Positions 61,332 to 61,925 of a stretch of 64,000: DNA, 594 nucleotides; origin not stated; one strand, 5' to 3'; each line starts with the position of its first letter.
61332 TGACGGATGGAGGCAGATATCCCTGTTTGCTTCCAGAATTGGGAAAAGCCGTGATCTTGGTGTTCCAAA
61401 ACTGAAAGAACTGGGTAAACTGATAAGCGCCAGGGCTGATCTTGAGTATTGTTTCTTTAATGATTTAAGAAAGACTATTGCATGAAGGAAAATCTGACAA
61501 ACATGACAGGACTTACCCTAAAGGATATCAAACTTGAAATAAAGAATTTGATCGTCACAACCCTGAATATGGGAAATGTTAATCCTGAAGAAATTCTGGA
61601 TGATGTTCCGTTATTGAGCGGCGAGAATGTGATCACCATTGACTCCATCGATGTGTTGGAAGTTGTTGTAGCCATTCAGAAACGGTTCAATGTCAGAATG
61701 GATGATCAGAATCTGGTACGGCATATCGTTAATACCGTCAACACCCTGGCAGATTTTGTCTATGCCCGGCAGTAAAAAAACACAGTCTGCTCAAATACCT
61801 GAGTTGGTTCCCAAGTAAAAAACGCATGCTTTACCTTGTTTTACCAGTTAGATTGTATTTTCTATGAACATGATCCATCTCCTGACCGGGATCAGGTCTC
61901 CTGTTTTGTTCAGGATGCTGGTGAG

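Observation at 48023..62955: Compact DarA/DarB + KS/CLF + BtrH-like + sulfotransferase cluster: a candidate new resorcinol-type lipid pathway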

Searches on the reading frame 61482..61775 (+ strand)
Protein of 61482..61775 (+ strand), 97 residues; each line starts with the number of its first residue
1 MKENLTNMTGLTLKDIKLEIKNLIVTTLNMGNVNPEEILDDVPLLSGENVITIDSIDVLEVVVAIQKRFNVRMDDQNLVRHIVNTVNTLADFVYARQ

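Call 4: search_protein_families(library=pfam, proteins=[window:61482-61775:+], max_evalue=0.01)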
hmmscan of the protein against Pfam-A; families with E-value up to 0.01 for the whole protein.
window:61482-61775:+ (97 aa): 1 family
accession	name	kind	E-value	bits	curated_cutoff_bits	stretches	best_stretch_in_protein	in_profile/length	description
PF00550.31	PP-binding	-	2.2e-05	25.1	20.8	1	53-93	29-67/67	Phosphopantetheine attachment site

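Call 6: search_protein_families(library=ncbifam, proteins=[window:61482-61775:+], max_evalue=0.01)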
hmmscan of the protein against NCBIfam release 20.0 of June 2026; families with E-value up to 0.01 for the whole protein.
window:61482-61775:+ (97 aa): 12 families
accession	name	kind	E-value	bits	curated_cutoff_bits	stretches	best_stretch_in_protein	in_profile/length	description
NF006617.0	PRK09184.1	subfamily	7e-13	48.4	70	1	11-96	9-93/96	phosphopantetheine-binding protein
NF052616.1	ACP_for_OlsHI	equivalog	6e-07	29.7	130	1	14-95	2-79/83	ornithine lipid biosynthesis acyl carrier protein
NF058660.1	cispen_ACP_AmcB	equivalog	2.3e-06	27.7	80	1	16-95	2-77/80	cispentacin biosynthesis acyl carrier protein AmcB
TIGR00517.1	acyl_carrier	equivalog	8.5e-05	22.4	70.45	1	51-96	33-76/77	acyl carrier protein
NF005798.0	PRK07639.1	equivalog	9.7e-05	22.7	100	1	51-95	36-80/91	petrobactin biosynthesis protein AsbD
NF002150.0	PRK00982.1-4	subfamily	0.00017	21.8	66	1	19-96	9-78/80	acyl carrier protein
NF002149.0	PRK00982.1-3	equivalog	0.00027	20.8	106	1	14-95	2-75/78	acyl carrier protein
NF002151.0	PRK00982.1-5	equivalog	0.00034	20.7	92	1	15-93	3-73/78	acyl carrier protein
NF005480.0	PRK07081.1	equivalog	0.00044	20.1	72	1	53-93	33-73/83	acyl carrier protein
NF002148.0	PRK00982.1-2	subfamily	0.00059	19.6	71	1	17-93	6-74/79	acyl carrier protein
NF002147.0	PRK00982.1-1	equivalog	0.00059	19.6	84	1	51-94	37-78/83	acyl carrier protein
NF009104.0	PRK12449.1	equivalog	0.0046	16.9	70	1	49-96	33-78/80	acyl carrier protein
